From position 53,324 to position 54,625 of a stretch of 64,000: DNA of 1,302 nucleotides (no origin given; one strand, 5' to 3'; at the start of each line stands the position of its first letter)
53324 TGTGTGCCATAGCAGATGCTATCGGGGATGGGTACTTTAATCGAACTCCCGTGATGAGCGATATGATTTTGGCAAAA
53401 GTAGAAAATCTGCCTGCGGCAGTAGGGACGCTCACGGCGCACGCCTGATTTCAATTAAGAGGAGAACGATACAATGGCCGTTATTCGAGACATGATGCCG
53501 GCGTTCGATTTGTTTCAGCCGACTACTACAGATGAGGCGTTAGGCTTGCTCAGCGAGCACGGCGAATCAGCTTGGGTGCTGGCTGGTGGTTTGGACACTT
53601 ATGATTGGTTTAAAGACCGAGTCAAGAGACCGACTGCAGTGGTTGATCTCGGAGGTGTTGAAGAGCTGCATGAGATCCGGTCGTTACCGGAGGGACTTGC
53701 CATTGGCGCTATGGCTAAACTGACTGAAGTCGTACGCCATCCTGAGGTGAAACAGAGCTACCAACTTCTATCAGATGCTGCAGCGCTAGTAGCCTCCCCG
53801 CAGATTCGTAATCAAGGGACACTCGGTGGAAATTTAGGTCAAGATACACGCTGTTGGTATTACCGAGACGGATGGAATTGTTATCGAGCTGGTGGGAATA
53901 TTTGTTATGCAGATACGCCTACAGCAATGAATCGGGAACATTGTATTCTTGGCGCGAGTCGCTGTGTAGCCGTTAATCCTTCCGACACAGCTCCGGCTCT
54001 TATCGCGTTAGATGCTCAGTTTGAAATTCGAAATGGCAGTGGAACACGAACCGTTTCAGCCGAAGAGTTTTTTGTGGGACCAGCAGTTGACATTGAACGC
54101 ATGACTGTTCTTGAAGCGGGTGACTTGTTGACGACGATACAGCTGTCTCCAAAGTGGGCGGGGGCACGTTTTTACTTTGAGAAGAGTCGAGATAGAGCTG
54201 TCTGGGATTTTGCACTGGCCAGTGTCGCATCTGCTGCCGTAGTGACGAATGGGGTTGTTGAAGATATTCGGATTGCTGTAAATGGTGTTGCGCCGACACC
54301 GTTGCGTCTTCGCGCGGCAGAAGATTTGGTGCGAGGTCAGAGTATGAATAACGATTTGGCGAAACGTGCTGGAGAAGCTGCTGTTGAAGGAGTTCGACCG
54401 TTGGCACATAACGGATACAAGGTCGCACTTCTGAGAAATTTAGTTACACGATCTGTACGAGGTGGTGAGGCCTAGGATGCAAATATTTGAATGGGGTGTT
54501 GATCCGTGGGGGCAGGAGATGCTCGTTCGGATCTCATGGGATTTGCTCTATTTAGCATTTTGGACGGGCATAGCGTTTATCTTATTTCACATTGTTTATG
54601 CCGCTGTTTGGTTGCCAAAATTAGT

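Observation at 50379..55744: Tat-exported PaoABC-like molybdo-flavoenzyme coupled to a di-heme cytochrome b: putative quinone-linked periplasmic oxidoreductase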

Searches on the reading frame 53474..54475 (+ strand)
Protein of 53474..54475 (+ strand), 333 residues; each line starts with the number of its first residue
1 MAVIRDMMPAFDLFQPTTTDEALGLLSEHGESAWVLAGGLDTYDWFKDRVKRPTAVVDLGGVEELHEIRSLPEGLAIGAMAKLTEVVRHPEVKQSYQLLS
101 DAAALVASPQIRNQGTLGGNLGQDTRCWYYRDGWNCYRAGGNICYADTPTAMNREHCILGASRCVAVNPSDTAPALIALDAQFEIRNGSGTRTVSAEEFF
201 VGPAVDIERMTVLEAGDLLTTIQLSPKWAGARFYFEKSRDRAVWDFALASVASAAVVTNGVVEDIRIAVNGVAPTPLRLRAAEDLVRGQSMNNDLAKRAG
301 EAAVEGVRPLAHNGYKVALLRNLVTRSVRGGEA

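Call 4: search_protein_families(library=pfam, proteins=[window:53474-54475:+], max_evalue=0.01)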
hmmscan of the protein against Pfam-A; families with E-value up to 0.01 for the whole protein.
window:53474-54475:+ (333 aa): 2 families
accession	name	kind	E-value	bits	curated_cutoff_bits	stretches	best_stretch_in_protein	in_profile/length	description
PF00941.27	FAD_binding_5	-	1.8e-43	148.7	27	1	10-224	2-167/170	FAD binding domain in molybdopterin dehydrogenase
PF03450.22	CO_deh_flav_C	-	5.2e-15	55.9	25.5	1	235-328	3-99/102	CO dehydrogenase flavoprotein C-terminal domain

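Call 5: search_protein_families(library=ncbifam, proteins=[window:53474-54475:+], max_evalue=0.01)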
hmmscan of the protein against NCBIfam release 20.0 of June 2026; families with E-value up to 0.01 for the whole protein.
window:53474-54475:+ (333 aa): 7 families
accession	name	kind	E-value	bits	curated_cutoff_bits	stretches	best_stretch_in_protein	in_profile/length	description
TIGR03195.1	4hydrxCoA_B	equivalog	2.8e-50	171.3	404.55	1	8-305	2-289/321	4-hydroxybenzoyl-CoA reductase subunit beta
NF041019.1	glyceraldDH_beta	equivalog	4.5e-48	163.9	350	2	160-324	112-273/280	glyceraldehyde dehydrogenase subunit beta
NF043083.1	XdhB_XDHase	equivalog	2e-42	145.3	310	2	156-328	108-280/289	xanthine dehydrogenase subunit XdhB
NF007427.0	PRK09971.1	equivalog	5.5e-41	140.7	287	2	157-326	109-278/292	xanthine dehydrogenase FAD-binding subunit XdhB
TIGR02963.1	xanthine_xdhA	equivalog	2.4e-32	112.2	467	2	170-324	307-461/468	xanthine dehydrogenase small subunit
TIGR03199.1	pucC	equivalog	1.5e-25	90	306.05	2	16-122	1-107/264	xanthine dehydrogenase subunit C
TIGR03312.1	Se_sel_red_FAD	hypoth_equivalog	5.6e-12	45.4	241.5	1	13-121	4-106/257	molybdopterin-dependent oxidoreductase FAD-binding subunit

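Call 10: search_solved_structures(query=window:53474-54475:+, show_alignments=2)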
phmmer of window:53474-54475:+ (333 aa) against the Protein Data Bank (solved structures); distinct sequences matched with E-value up to 0.001: 15.
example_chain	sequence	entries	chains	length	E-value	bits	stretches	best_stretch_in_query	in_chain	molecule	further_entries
5y6q_B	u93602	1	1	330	8.3e-48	166.4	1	20-329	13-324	Aldehyde oxidase medium subunit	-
5g5g_B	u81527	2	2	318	1e-36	130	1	19-319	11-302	PUTATIVE XANTHINE DEHYDROGENASE YAGR MOLYBDENUM-BINDING SU SUBUNIT | Aldehyde oxidoreductase FAD-binding subunit PaoB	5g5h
1rm6_B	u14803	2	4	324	4.5e-34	121.3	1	9-280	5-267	4-hydroxybenzoyl-CoA reductase beta subunit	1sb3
1ffu_C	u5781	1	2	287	6.8e-34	120.7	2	8-122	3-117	CUTM, FLAVOPROTEIN OF CARBON MONOXIDE DEHYDROGENASE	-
1ffv_C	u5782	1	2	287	1.4e-32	116.4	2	8-122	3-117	CUTM, FLAVOPROTEIN OF CARBON MONOXIDE DEHYDROGENASE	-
7dqx_B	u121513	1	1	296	8.3e-26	94.1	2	9-123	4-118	6-hydroxypseudooxynicotine dehydrogenase complex subunit alpha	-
7dqx_E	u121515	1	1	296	8.5e-26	94.1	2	9-123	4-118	6-hydroxypseudooxynicotine dehydrogenase complex subunit alpha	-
4zoh_B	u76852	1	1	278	3.5e-25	92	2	169-312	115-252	Putative oxidoreductase FAD-binding subunit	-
3hrd_C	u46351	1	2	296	4.9e-23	85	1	9-123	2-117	Nicotinate dehydrogenase FAD-subunit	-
1zxi_C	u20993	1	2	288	8.3e-22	81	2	10-122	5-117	Carbon monoxide dehydrogenase medium chain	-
1n5w_C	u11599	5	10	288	1.2e-21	80.5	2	10-122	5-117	Carbon monoxide dehydrogenase medium chain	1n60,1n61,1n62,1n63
8uem_B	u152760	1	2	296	3.3e-21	79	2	11-123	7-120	Carbon monoxide dehydrogenase medium chain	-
1t3q_C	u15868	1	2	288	1.8e-17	66.7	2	8-122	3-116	quinoline 2-oxidoreductase medium subunit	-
1jro_A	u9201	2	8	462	6.5e-12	48.4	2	13-123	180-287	xanthine dehydrogenase, chain A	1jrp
2w3r_A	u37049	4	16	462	6.6e-12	48.4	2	13-123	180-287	XANTHINE DEHYDROGENASE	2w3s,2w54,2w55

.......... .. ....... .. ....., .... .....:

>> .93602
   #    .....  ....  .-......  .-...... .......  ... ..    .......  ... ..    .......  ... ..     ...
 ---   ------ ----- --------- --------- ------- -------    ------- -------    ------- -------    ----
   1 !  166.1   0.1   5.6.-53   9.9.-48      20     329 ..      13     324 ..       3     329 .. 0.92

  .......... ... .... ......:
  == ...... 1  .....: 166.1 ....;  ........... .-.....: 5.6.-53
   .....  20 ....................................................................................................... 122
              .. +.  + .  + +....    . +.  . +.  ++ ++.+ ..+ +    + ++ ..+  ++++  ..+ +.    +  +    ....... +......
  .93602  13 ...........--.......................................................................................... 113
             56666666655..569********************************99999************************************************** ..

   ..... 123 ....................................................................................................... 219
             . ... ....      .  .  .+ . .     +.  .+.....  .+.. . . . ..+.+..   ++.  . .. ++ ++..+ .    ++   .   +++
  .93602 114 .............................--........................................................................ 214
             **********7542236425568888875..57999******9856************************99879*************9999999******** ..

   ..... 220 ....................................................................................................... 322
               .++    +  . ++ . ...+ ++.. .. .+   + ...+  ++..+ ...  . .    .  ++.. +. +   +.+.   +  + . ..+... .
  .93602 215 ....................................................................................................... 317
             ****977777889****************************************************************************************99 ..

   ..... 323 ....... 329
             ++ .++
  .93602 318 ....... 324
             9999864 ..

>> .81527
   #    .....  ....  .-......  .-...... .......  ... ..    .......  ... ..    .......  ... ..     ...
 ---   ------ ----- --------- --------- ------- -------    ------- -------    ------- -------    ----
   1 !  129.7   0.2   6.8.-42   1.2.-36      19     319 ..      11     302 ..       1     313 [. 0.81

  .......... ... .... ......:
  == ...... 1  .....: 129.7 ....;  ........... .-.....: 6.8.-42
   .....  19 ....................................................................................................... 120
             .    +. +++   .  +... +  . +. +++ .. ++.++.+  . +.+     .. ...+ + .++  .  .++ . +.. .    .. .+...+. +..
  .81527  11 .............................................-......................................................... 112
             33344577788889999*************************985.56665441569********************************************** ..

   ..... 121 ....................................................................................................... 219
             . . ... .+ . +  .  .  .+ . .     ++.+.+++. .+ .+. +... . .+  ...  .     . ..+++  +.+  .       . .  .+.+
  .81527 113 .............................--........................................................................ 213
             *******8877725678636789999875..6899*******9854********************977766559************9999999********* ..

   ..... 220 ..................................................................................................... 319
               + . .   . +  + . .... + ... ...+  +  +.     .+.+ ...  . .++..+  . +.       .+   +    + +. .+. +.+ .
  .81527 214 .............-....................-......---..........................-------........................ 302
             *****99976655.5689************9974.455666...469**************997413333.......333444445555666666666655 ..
